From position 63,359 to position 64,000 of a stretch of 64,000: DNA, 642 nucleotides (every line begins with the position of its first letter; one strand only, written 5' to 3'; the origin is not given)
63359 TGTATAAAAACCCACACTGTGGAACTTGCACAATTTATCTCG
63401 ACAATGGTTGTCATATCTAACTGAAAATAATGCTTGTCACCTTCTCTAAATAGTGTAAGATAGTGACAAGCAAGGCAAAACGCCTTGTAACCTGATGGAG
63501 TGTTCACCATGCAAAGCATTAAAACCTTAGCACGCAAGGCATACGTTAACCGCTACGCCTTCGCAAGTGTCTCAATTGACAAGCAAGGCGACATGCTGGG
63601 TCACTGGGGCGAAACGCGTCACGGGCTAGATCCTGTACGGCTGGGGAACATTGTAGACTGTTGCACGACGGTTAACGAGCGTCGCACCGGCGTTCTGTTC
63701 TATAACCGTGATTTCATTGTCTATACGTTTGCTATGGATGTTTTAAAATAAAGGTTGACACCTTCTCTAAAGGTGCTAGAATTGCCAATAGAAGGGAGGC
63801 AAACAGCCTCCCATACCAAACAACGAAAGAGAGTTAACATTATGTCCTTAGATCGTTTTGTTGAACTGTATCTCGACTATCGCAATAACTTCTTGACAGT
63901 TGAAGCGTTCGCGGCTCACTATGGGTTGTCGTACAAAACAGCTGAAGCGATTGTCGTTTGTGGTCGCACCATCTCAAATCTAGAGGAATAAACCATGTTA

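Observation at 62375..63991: Array of five near-identical strong promoters, each with its own small early gene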

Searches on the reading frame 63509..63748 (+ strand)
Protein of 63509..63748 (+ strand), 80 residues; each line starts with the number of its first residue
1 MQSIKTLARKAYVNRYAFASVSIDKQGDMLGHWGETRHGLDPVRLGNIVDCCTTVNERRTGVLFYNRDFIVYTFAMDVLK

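Call 28: find_related_loci(query=window:63509-63748:+, collection=viral_contigs, flank=10000)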
Query window:63509-63748:+ (80 aa) in viral_contigs; peptide patterns used: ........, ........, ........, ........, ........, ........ (x = any residue, [..] = any of these).
10 stretches matched a pattern; 1 encode a relative of the query (tblastn E <= 1e-3); 1 distinct loci.
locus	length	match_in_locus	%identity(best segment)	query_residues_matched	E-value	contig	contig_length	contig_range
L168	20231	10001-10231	75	1-77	1e-39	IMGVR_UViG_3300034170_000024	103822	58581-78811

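Call 49: search_protein_families(library=pfam, proteins=[window:63509-63748:+], max_evalue=1)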
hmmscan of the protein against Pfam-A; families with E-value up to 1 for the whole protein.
window:63509-63748:+ (80 aa): 0 families

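Call 50: search_protein_families(library=phrogs, proteins=[window:63509-63748:+], max_evalue=0.01)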
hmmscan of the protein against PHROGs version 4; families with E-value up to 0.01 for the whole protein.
window:63509-63748:+ (80 aa): 1 family
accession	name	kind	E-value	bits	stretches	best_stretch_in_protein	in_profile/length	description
phrog_17916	-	unknown function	1e-37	129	1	1-80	1-78/78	-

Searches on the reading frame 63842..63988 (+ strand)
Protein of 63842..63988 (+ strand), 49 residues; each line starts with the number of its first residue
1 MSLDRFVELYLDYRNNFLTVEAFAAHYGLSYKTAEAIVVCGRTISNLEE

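Call 49: search_protein_families(library=pfam, proteins=[window:63842-63988:+], max_evalue=1)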
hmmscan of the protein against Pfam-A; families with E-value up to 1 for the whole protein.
window:63842-63988:+ (49 aa): 2 families
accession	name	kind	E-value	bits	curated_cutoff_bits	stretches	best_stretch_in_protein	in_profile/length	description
PF13542.12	HTH_Tnp_ISL3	-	0.14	12.1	27.4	1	19-38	28-47/51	Helix-turn-helix domain of transposase family ISL3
PF13518.12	HTH_28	-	0.19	12.3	25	1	16-38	12-33/52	Helix-turn-helix domain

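Call 50: search_protein_families(library=phrogs, proteins=[window:63842-63988:+], max_evalue=0.01)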
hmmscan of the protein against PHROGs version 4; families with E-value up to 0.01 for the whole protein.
window:63842-63988:+ (49 aa): 2 families
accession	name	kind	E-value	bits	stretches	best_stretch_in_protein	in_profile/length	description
phrog_26669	-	unknown function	1.5e-09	39.1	1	2-47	18-63/77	-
phrog_4907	-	unknown function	2.6e-07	31.8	1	5-44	19-58/68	-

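Call 63: find_homologous_proteins(query=window:63842-63988:+, max_evalue=0.001)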
Query window:63842-63988:+ (49 aa): 18 proteins with E <= 0.001 among 18 candidates.
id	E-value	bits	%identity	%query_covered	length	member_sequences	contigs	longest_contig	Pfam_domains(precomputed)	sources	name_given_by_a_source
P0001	2.0e-24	100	100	100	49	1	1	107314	-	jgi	jgi:hypothetical protein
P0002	8.4e-19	83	88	100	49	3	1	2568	-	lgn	-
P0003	4.6e-18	81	80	100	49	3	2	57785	-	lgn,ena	-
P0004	7.0e-17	77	80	100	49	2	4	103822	-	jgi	jgi:hypothetical protein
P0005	8.4e-16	74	76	100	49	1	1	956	-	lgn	-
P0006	1.4e-15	73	78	100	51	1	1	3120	-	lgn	-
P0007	2.7e-15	72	76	100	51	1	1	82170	-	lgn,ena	-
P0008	7.5e-15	71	76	100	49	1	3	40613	-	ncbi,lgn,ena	-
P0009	3.4e-14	69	77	98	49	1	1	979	-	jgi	jgi:hypothetical protein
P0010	4.6e-14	68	78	92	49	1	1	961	-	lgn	-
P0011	5.2e-14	68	76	100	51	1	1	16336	-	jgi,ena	-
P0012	8.9e-14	68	68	96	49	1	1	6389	-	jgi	jgi:hypothetical protein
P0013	3.6e-13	66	69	98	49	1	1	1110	-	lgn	-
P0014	7.0e-13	65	71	98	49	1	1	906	-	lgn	-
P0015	7.7e-13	65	67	98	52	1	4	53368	-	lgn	-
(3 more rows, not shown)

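Call 65: find_encoding_contigs(protein=P0001, flank=10000, max_places=3)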
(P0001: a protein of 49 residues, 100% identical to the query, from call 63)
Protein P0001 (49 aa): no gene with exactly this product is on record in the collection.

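Call 76: predict_structure(alignment_id=A3)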
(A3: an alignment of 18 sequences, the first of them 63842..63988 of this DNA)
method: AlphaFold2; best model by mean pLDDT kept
length: 49 residues; sequences in the alignment: 18
mean_pLDDT: 97.2   pTM: 0.78
mean pLDDT of the five models: 97.2, 96.5, 96.2, 96.0, 95.9
residues with pLDDT >= 90: 47; 70-90: 2; 50-70: 0; < 50: 0
segments of 3 or more residues with pLDDT < 50: none
pLDDT, mean of each block of 10 residues (from residue 1): 97 98 98 99 94
secondary structure, 60 per line:
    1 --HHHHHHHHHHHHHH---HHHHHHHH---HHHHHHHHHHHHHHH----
elements in order: H3-16 H20-27 H31-45

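Call 78: fold_search(model_id=the predicted structure, library=pdb)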
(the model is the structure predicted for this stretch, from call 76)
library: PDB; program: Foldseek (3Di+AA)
matches with E <= 10: 714; with E <= 0.001: 0
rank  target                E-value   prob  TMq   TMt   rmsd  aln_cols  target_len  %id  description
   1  7bbq                  2.0e-01  0.98  0.72  0.41   2.5        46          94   13  Crystal structure of the HTH DNA binding protein ArdK from R388 plasmid. Apo form. (released 2022-07-13)
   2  8d8k_6                4.4e-01  0.94  0.65  0.16   2.0        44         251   20  Yeast mitochondrial small subunit assembly intermediate (State 2) (released 2022-12-21)
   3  8d8j_6                5.8e-01  0.91  0.65  0.16   2.0        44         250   20  Yeast mitochondrial small subunit assembly intermediate (State 1) (released 2022-12-21)
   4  1rr7                  5.8e-01  0.60  0.55  0.34   2.8        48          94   23  Crystal structure of the Middle Operon Regulator protein of Bacteriophage Mu (released 2004-08-17)
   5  8a22_Yc               6.6e-01  0.80  0.60  0.23   2.6        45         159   22  Structure of the mitochondrial ribosome from Polytomella magna (released 2022-11-16)
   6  8uxa_AF               7.1e-01  0.89  0.66  0.16   2.1        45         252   20  Glucose treated mitochondrial ribosome of saccharomyces cerevisiae class I (released 2025-11-19)
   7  5mrc_66               8.1e-01  0.84  0.63  0.13   2.1        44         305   20  Structure of the yeast mitochondrial ribosome - Class A (released 2017-02-15)
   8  2l7z_MODEL_1_A        9.9e-01  0.44  0.49  0.38   3.7        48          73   21  NMR Structure of A13 homedomain (released 2011-11-09)
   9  4yrv_A                1.1e+00  0.82  0.69  0.14   2.0        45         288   18  Crystal structure of Anabaena transcription factor HetR complexed with 21-bp DNA from hetP promoter (released 2015-12-02)
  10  7bhy_C                1.1e+00  0.77  0.70  0.64   3.5        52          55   10  DNA-binding domain of DeoR in complex with the DNA operator (released 2021-11-10)
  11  5zx2_F                1.1e+00  0.77  0.64  0.22   2.2        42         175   12  Mycobacterium tuberculosis RNA polymerase transcription initiation complex with ECF sigma factor sigma H and 7nt RNA (released 2019-03-20)
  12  5duk_B                1.1e+00  0.75  0.69  0.53   4.3        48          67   14  N-terminal structure of putative DNA binding transcription factor from Thermoplasmatales archaeon SCGC AB-539-N05 (released 2015-10-07)
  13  8b4h_A                1.1e+00  0.72  0.57  0.10   2.0        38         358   16  IstA transposase cleaved donor complex (released 2023-05-03)
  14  5u1c_A                1.1e+00  0.60  0.52  0.13   2.6        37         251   22  Structure of tetrameric HIV-1 Strand Transfer Complex Intasome (released 2017-01-11)
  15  9l0x_I                1.2e+00  0.75  0.61  0.31   2.4        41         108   22  Cryo-EM structure of E.coli transcription initiation complex with Escherichia phage Mu late transcription activator C (released 2025-12-17)
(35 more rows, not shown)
